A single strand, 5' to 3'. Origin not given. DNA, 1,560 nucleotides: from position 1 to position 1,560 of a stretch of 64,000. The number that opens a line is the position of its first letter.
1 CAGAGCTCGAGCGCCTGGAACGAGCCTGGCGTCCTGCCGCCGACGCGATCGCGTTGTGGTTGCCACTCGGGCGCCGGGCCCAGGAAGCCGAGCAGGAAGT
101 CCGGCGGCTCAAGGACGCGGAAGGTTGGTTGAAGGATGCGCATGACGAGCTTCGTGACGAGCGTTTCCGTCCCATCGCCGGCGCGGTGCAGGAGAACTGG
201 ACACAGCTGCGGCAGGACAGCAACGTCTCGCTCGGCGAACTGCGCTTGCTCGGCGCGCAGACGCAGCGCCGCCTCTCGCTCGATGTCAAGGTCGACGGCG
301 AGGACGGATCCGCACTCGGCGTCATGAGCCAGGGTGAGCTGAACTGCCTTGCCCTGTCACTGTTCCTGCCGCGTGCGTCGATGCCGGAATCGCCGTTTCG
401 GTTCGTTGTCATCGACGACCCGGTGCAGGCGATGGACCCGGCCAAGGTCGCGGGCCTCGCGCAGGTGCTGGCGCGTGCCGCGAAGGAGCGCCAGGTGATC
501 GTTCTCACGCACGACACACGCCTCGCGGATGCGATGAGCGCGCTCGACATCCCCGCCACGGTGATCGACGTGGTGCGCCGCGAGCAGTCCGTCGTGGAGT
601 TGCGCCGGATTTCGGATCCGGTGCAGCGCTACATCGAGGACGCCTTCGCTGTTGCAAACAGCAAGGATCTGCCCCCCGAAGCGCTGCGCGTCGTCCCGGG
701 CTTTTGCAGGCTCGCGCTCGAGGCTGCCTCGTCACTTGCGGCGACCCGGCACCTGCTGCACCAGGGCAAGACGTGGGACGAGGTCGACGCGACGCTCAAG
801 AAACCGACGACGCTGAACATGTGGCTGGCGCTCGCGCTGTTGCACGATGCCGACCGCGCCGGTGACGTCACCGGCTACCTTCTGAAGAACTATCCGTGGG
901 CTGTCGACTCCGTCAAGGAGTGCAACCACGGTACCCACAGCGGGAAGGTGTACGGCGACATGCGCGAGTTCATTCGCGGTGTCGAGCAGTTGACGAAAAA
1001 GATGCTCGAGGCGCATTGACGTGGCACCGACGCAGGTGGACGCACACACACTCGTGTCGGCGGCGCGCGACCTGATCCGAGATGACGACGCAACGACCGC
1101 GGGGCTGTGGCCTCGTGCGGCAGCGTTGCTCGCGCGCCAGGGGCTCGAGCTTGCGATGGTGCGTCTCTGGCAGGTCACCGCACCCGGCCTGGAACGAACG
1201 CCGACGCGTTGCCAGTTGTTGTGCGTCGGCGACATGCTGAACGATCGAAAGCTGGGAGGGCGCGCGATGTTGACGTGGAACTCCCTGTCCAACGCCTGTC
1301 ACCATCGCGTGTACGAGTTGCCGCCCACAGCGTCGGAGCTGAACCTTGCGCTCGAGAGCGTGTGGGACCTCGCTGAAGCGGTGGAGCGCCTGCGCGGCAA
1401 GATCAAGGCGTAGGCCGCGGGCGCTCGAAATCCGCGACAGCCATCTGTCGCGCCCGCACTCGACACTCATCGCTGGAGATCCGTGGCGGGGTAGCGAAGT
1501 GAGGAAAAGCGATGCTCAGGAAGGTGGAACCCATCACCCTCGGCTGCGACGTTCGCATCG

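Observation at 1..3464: Edge-truncated operon: SMC-like ABC ATPase, small helical protein, coiled-coil PD-(D/E)xK protein and YbjN-like protein - candidate uncharacterised DNA-surveillance or defence module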

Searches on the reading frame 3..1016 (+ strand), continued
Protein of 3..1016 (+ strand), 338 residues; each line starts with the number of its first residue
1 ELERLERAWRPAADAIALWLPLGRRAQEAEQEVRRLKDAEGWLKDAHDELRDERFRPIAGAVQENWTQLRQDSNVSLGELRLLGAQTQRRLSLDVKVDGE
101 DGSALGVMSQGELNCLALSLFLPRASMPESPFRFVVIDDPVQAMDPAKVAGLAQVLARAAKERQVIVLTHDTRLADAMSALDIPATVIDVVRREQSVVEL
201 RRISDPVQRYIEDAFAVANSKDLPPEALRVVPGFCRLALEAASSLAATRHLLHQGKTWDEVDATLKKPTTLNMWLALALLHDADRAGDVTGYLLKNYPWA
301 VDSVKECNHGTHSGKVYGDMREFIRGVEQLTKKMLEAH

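Call 89: search_protein_families(library=pfam, proteins=[L083:8766-9635:+, L082:4532-6022:+], max_evalue=0.001)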
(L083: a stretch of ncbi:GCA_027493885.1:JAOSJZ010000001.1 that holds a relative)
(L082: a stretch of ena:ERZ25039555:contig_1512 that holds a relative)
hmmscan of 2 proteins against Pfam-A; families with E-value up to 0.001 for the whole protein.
L083:8766-9635:+ (290 aa): 0 families

L082:4532-6022:+ (497 aa): 0 families

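Call 109: find_related_loci(query=A7, collection=metagenome_contigs, flank=9000)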
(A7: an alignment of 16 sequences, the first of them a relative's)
Query A7 (491 aa) in metagenome_contigs; peptide patterns used: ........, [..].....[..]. (x = any residue, [..] = any of these).
600 stretches matched a pattern (row limit reached: there are more); 539 encode a relative of the query (tblastn E <= 1e-3); the best 80 are kept; 80 distinct loci.
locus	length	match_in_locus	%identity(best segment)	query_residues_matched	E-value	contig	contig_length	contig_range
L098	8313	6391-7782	51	4-491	4e-129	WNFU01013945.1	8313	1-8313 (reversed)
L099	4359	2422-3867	49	1-483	8e-130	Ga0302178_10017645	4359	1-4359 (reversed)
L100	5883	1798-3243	48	1-483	1e-127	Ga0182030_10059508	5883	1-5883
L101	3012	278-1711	46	4-481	2e-131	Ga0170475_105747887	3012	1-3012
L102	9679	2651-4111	49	4-491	2e-125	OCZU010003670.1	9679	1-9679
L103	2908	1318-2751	47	4-481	7e-131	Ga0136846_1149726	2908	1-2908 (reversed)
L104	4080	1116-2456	51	31-478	2e-126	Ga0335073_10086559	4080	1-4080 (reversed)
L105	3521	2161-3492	51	1-445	1e-127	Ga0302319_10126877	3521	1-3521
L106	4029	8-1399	48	18-482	3e-125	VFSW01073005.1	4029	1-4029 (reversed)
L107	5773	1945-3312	52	4-455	2e-121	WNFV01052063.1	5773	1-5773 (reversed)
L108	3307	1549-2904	48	33-484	1e-124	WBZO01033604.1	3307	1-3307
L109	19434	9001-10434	47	8-484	6e-120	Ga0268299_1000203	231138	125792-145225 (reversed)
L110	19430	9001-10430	53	4-486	4e-120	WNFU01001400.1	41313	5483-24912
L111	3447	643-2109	45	4-491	4e-123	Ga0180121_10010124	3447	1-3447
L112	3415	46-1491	44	1-484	6e-123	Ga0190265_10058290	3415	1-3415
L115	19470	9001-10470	45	4-491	6e-119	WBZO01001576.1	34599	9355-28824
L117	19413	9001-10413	45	8-478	3e-118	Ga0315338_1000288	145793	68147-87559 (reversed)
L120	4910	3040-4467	47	8-484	8e-119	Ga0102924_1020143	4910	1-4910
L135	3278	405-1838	47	3-481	1e-117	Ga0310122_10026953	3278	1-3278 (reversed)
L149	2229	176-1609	46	1-478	1e-118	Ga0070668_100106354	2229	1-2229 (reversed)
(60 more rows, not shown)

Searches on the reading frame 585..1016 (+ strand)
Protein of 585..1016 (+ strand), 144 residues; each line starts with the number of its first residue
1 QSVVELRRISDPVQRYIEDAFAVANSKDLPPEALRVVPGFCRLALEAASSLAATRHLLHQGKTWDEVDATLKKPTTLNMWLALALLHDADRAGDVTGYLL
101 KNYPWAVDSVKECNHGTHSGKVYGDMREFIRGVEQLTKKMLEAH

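Call 50: search_protein_families(library=padloc, proteins=[window:585-1016:+], max_evalue=10)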
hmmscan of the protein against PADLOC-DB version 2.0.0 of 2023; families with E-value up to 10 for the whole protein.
window:585-1016:+ (144 aa): 0 families

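Call 51: search_protein_families(library=pfam, proteins=[window:585-1016:+], max_evalue=10)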
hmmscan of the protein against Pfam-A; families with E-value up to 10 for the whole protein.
window:585-1016:+ (144 aa): 0 families

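Call 52: predict_structure(alignment_id=A3)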
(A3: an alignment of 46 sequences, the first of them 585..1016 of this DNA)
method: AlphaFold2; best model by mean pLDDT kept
length: 144 residues; sequences in the alignment: 46
mean_pLDDT: 93.0   pTM: 0.87
mean pLDDT of the five models: 93.0, 92.6, 92.0, 91.2, 91.0
residues with pLDDT >= 90: 121; 70-90: 14; 50-70: 9; < 50: 0
segments of 3 or more residues with pLDDT < 50: none
pLDDT, mean of each block of 10 residues (from residue 1): 67 96 95 93 98 98 98 98 98 98 97 83 85 98 91
secondary structure, 60 per line:
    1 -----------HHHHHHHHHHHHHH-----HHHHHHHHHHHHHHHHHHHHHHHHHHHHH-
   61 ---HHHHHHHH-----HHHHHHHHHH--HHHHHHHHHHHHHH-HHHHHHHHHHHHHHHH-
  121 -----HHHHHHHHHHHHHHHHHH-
elements in order: H12-25 H31-59 H64-71 H77-86 H89-102 H104-119 H126-143

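Call 55: fold_search(model_id=the predicted structure, library=pdb)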
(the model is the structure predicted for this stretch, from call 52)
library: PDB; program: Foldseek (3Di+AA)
matches with E <= 10: 222; with E <= 0.001: 0
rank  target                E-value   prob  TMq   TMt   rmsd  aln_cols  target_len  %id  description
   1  6m6u_H                2.9e-01  0.75  0.37  0.39   9.7       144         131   10  Crystal structure the toxin-antitoxin MntA-HpeT mutant-D39ED41E (released 2020-09-30)
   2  1wwp_A                5.2e-01  0.66  0.36  0.42   7.1       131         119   14  Crystal structure of ttk003001694 from Thermus Thermophilus HB8 (released 2005-07-12)
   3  6m6u_I                6.0e-01  0.28  0.30  0.33   9.7       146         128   13  Crystal structure the toxin-antitoxin MntA-HpeT mutant-D39ED41E (released 2020-09-30)
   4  8xdj_B                6.7e-01  0.25  0.28  0.29  12.1       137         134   12  Crystal structure of AMPylated HEPN toxin (released 2024-12-18)
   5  8xdj_A                7.0e-01  0.28  0.28  0.30  11.9       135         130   11  Crystal structure of AMPylated HEPN toxin (released 2024-12-18)
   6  8yuf_A                7.7e-01  0.25  0.29  0.30  12.0       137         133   10  Crystal structure of HEPN (Q64A) toxin (released 2025-04-02)
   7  8xeh_B                8.1e-01  0.30  0.29  0.32  11.7       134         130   11  Crystal structure of HEPN-MNT complex (released 2024-12-18)
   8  8xeh_D                8.5e-01  0.25  0.28  0.32  11.8       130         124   12  Crystal structure of HEPN-MNT complex (released 2024-12-18)
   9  2oer_A                9.0e-01  0.18  0.25  0.21  15.7       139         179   18  Probable Transcriptional Regulator from Pseudomonas aeruginosa (released 2007-01-30)
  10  5csd_A                9.9e-01  0.07  0.16  0.16  18.1       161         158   15  Ligand binding domain 2 of Penicillium marneffei MP1 protein in complex with arachidonic acids (released 2016-07-27)
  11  8gl3                  1.0e+00  0.25  0.33  0.27  13.4       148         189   24  De novo design of monomeric helical bundles for pH-controlled membrane lysis (released 2023-09-06)
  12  5fb7_C                1.0e+00  0.06  0.17  0.16  18.4       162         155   17  Ligand binding domain 2 of Penicillium marneffei MP1 protein complexed with multiple arachidonic acids (released 2016-12-14)
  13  7bxo_G                1.1e+00  0.57  0.44  0.47   5.8       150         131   13  Crystal structure of the toxin-antitoxin with AMP-PNP (released 2020-09-30)
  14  6m6w_G                1.2e+00  0.23  0.32  0.34  10.1       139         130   10  Crystal structure the toxin-antitoxin MntA-HpeT mutant-Y104A (released 2020-09-30)
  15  8xdj_C                1.3e+00  0.20  0.28  0.30  12.0       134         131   13  Crystal structure of AMPylated HEPN toxin (released 2024-12-18)
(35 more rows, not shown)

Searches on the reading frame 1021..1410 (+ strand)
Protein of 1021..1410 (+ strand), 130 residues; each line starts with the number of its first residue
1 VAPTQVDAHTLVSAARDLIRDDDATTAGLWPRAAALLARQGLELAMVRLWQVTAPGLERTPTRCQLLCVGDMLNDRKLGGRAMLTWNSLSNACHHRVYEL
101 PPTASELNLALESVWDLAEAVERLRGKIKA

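Call 7: search_protein_families(library=pfam, proteins=[window:1021-1410:+], max_evalue=1)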
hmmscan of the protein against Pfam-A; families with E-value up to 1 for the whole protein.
window:1021-1410:+ (130 aa): 1 family
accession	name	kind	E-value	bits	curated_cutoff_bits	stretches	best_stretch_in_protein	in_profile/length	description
PF16175.11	DUF4875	-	0.028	14.6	25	1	8-49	39-80/156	Domain of unknown function (DUF4875)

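Call 8: search_protein_families(library=padloc, proteins=[window:1021-1410:+], max_evalue=1)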
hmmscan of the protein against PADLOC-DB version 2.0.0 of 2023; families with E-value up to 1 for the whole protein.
window:1021-1410:+ (130 aa): 0 families

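Call 9: search_protein_families(library=ncbifam, proteins=[window:1021-1410:+], max_evalue=1)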
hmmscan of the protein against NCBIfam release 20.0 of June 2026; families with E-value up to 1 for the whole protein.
window:1021-1410:+ (130 aa): 0 families

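Call 37: find_homologous_proteins(query=window:1021-1410:+, max_evalue=0.01)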
Query window:1021-1410:+ (130 aa): 454 proteins with E <= 0.01 among 573 candidates; the best 120 are listed.
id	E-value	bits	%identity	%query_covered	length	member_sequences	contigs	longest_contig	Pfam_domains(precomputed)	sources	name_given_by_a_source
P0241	1.4e-72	259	94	97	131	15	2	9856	-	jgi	jgi:hypothetical protein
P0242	8.1e-71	254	93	96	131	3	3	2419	-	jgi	jgi:hypothetical protein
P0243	8.4e-71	254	91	99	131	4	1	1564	-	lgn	-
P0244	1.7e-70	253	93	96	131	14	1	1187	-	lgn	-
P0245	2.6e-70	252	91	97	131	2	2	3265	-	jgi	jgi:hypothetical protein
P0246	3.8e-70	252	92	95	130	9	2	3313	-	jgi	jgi:hypothetical protein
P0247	9.2e-70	250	92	96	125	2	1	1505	-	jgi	jgi:hypothetical protein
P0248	2.4e-69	249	90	97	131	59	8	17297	-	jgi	jgi:hypothetical protein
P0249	3.0e-69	249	90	97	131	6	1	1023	-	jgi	-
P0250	3.2e-69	249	91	96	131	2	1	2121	-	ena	-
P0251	5.0e-69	248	90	98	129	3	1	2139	-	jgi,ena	-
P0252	1.8e-68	246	91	95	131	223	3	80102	-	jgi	-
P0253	1.8e-68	246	89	97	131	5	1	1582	-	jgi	jgi:hypothetical protein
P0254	3.7e-68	245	90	96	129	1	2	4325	-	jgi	jgi:hypothetical protein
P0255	3.8e-68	245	90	96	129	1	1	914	-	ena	-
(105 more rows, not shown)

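Call 50: search_protein_families(library=padloc, proteins=[window:1021-1410:+], max_evalue=10)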
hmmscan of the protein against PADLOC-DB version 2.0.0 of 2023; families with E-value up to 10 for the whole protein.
window:1021-1410:+ (130 aa): 0 families

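Call 51: search_protein_families(library=pfam, proteins=[window:1021-1410:+], max_evalue=10)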
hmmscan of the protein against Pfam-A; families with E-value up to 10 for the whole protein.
window:1021-1410:+ (130 aa): 1 family
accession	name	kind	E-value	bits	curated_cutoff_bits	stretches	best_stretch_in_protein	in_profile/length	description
PF16175.11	DUF4875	-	0.028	14.6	25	1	8-49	39-80/156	Domain of unknown function (DUF4875)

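Call 83: search_protein_representatives(alignment_id=A4)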
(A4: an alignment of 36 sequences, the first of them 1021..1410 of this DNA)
Query: 36 sequences, 129 profile positions. Proteins with E-value up to 0.001 (for the whole library): 950; up to 1e-10: 487; up to 1e-30: 9. The best 150 are listed.
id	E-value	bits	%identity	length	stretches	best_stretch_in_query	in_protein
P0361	8.0e-51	187.6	-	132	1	4-127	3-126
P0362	5.7e-47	175.2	-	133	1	3-122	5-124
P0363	6.7e-45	168.5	-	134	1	1-126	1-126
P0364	2.6e-35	137.5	-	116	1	46-128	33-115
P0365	1.8e-34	134.7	-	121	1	2-80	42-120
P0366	1.4e-32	128.6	-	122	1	9-120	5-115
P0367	1.0e-31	125.9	-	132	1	4-120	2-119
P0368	5.0e-31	123.6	-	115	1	7-113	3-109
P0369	9.7e-31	122.7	-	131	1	5-116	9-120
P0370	1.3e-30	122.2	-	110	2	47-128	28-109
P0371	1.4e-29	119.0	-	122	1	5-120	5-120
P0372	1.4e-29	118.9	-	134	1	5-123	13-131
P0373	2.8e-29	118.0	-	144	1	9-123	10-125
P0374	3.9e-29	117.5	-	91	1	35-124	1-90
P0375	1.3e-28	115.8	-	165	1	5-115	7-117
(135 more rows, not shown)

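Call 86: search_protein_families(library=pfam, alignment_id=A5, max_evalue=0.1)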
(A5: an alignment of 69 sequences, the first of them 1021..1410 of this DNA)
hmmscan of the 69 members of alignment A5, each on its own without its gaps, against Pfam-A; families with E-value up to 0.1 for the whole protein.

A. member 1, window:1021-1410:+ (130 aa): 1 family
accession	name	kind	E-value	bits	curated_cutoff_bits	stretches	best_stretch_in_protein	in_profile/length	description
PF16175.11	DUF4875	-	0.028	14.6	25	1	8-49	39-80/156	Domain of unknown function (DUF4875)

B. families by the number of members that match (of 69 scanned): 13 families
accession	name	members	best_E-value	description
PF23279.1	TPR_25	1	0.0036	Fungal tetratrico peptide repeats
PF17975.6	RNR_Alpha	1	0.0041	Ribonucleotide reductase alpha domain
PF12512.13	DUF3717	1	0.0094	Protein of unknown function (DUF3717)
PF22521.2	HypF_C_2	1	0.024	Carbamoyltransferase, Kae1-like Domain, second subdomain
PF16175.11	DUF4875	1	0.028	Domain of unknown function (DUF4875)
PF13559.11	DUF4129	1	0.031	Domain of unknown function (DUF4129)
PF09039.17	HTH_Tnp_Mu_2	1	0.038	Mu DNA binding, I gamma subdomain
PF19449.4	DUF5987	1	0.047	Family of unknown function (DUF5987)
PF05579.19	Peptidase_S32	1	0.052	Equine arteritis virus serine endopeptidase S32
PF07532.17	Big_4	1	0.059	Bacterial Ig-like domain (group 4)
PF10604.15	Polyketide_cyc2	1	0.063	Polyketide cyclase / dehydrase and lipid transport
PF07689.18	KaiB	1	0.086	KaiB domain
PF22350.2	Int_EF-hand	1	0.09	Internalin, EF-hand domain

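Call 99: search_protein_families(library=phrogs, proteins=[window:1021-1410:+], max_evalue=0.01)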
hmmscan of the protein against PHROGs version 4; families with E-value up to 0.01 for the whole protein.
window:1021-1410:+ (130 aa): 0 families

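Call 105: find_related_loci(query=A4, collection=viral_contigs, flank=8000)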
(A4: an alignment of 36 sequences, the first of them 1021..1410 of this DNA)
Query A4 (130 aa) in viral_contigs; peptide patterns used: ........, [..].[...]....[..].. (x = any residue, [..] = any of these).
26 stretches matched a pattern, but none encodes a relative of the query by tblastn (E <= 1e-3).
